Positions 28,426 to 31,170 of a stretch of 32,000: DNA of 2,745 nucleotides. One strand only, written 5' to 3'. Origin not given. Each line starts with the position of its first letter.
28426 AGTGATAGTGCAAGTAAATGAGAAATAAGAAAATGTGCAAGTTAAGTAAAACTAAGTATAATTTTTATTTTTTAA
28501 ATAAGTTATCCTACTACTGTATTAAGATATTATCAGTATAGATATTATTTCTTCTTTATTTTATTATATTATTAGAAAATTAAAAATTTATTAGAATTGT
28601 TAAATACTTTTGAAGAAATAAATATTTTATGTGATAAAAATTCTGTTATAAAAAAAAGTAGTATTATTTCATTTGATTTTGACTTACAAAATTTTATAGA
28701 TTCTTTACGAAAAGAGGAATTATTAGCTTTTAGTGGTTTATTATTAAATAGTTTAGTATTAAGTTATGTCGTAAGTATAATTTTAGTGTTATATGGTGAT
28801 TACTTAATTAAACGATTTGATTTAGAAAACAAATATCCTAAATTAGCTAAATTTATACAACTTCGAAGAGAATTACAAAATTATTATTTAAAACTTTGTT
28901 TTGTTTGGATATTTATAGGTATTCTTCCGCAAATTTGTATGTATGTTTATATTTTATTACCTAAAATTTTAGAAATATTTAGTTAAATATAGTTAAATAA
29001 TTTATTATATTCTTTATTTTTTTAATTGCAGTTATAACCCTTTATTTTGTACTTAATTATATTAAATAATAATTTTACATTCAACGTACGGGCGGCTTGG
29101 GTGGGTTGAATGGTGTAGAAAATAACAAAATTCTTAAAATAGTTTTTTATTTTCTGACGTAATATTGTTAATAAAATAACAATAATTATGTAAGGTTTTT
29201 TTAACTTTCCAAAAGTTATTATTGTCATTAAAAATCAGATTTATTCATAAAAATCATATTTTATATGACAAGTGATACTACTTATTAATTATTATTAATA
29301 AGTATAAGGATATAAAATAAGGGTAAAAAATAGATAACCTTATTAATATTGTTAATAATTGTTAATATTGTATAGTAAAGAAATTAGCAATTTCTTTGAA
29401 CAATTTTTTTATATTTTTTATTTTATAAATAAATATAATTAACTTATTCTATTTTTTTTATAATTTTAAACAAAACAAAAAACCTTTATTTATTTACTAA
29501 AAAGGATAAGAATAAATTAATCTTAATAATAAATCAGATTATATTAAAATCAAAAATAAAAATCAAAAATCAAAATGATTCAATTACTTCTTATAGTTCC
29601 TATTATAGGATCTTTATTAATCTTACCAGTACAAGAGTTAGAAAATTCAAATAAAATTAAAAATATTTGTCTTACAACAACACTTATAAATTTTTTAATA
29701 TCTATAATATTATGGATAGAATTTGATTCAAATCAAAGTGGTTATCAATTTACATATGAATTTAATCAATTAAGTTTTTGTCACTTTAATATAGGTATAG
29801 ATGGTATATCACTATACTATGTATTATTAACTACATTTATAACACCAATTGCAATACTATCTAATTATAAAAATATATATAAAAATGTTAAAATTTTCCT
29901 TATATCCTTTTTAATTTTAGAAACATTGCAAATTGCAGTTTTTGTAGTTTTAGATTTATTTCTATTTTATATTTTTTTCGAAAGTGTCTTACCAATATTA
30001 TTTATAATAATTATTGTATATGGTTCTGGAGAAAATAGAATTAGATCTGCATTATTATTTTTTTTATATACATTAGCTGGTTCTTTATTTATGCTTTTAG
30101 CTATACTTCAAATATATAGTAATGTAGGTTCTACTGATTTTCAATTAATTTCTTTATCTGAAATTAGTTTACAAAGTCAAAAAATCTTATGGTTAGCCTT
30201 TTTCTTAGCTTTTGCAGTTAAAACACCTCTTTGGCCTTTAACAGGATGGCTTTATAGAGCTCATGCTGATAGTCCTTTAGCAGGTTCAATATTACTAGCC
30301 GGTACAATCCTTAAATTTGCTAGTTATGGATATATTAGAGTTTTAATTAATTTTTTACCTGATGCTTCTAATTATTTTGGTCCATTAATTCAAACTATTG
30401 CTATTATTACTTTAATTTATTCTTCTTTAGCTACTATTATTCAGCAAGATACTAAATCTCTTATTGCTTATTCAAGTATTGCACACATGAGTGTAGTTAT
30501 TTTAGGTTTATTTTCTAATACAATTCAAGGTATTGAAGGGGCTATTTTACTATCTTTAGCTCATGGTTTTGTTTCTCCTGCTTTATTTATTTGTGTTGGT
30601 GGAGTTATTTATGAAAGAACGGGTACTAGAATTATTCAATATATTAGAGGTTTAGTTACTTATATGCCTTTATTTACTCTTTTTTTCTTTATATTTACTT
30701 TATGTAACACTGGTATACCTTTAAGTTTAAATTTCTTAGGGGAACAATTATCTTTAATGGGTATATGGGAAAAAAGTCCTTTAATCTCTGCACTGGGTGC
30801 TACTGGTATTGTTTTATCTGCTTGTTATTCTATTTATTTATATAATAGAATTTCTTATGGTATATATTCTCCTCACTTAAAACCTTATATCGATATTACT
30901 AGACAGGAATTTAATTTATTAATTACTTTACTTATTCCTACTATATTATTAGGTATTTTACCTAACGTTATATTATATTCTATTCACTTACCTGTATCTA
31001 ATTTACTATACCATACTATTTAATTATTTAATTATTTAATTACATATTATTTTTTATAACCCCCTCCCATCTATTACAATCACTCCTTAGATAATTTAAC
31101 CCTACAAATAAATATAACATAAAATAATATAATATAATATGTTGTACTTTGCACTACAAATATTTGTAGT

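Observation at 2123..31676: One modular nested-hairpin element family saturates the spacers and ORF-less introns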

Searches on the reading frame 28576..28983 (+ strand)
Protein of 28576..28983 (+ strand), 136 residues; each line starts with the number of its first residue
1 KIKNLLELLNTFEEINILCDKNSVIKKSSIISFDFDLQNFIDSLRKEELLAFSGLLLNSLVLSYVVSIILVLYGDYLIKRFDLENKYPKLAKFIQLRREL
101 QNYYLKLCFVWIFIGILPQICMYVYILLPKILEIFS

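Call 35: search_protein_families(library=pfam, proteins=[window:28576-28983:+], max_evalue=0.01)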
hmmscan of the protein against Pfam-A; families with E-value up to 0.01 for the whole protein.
seq(136 aa): 1 family
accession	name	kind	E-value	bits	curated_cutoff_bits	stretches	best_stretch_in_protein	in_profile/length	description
PF02990.21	EMP70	-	0.004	16.3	27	1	54-126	365-436/517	Endomembrane protein 70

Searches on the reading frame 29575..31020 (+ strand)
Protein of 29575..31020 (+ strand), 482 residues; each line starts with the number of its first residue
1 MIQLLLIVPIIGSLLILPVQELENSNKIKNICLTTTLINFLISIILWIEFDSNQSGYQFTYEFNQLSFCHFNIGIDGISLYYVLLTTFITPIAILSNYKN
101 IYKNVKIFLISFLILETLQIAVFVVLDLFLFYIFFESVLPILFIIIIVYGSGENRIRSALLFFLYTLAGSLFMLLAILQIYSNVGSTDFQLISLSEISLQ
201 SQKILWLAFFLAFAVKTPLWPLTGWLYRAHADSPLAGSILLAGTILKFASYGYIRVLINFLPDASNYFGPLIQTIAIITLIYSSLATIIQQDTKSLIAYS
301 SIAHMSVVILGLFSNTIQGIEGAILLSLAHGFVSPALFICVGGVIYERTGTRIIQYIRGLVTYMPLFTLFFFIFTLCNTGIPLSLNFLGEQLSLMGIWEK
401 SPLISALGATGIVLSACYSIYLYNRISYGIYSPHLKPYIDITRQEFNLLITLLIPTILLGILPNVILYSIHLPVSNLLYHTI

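Call 13: find_homologous_proteins(query=window:29575-31020:+, max_evalue=1e-30)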
Query window:29575-31020:+ (482 aa): 7900 proteins with E <= 1e-30 among 8000 candidates; the best 120 are listed.
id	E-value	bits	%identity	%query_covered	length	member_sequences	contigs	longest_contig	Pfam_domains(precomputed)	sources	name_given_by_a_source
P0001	8.3e-274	927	91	96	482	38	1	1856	PF00361.26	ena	-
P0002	6.1e-260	881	86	96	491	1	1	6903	PF00361.26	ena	-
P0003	1.4e-257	873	85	100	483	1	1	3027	PF00361.26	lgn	-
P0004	4.4e-257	872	85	99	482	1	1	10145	PF00361.26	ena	-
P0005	4.6e-257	872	87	100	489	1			PF00361.26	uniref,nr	uniref:NADH-ubiquinone oxidoreductase chain 4 n=1 Tax=Sparassis crispa TaxID=139825 RepID=A0A6N0GSG5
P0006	9.9e-257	870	87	90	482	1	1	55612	PF00361.26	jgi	jgi:NADH-ubiquinone oxidoreductase chain 4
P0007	1.4e-256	870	86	92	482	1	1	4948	PF00361.26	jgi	jgi:NADH-ubiquinone oxidoreductase chain 4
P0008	4.1e-256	868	85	96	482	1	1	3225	PF00361.26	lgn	-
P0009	1.9e-255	866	86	90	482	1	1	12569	PF00361.26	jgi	jgi:NADH-ubiquinone oxidoreductase chain 4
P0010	2.0e-255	866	84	100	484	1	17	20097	PF00361.26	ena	-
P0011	4.3e-255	865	86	97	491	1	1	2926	PF00361.26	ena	-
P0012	5.3e-255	865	85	93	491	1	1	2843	PF00361.26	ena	-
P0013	6.0e-255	865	85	95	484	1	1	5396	PF00361.26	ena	-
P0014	2.9e-254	862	85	100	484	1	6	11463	PF00361.26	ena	-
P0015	4.1e-254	862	85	99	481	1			PF00361.26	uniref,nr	uniref:NADH dehydrogenase subunit 4 n=1 Tax=Cubamyces lactineus TaxID=1391043 RepID=UPI003001C2B3|nr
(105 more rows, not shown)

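Call 16: find_encoding_contigs(protein=P0001, flank=10000, max_places=6)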
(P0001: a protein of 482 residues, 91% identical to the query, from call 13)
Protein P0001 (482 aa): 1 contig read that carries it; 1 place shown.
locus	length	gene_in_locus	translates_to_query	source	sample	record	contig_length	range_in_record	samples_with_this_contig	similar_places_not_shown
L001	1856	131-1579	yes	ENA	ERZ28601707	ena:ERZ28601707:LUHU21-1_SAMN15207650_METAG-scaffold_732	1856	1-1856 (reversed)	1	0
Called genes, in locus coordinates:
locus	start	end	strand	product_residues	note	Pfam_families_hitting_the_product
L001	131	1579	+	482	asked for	PF00361:Proton_antipo_M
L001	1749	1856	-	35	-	?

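Call 17: find_encoding_contigs(protein=P0006, flank=10000, max_places=3)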
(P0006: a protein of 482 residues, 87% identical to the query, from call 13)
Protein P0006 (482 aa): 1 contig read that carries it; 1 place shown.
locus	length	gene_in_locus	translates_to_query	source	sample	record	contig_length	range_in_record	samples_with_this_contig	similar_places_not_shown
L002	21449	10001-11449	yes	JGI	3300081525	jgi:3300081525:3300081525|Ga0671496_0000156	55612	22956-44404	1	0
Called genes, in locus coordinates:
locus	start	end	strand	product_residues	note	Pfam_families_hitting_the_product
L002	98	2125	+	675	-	PF03175:DNA_pol_B_2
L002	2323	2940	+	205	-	-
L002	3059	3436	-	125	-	-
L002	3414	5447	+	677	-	PF03175:DNA_pol_B_2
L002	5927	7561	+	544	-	PF00361:Proton_antipo_M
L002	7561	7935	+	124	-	PF00507:Oxidored_q4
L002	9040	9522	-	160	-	-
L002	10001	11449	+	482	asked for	PF00361:Proton_antipo_M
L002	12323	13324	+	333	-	-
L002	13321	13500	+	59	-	-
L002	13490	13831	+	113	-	-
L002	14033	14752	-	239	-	PF03175:DNA_pol_B_2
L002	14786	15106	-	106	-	PF03175:DNA_pol_B_2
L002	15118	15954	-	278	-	PF03175:DNA_pol_B_2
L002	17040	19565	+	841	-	PF03175:DNA_pol_B_2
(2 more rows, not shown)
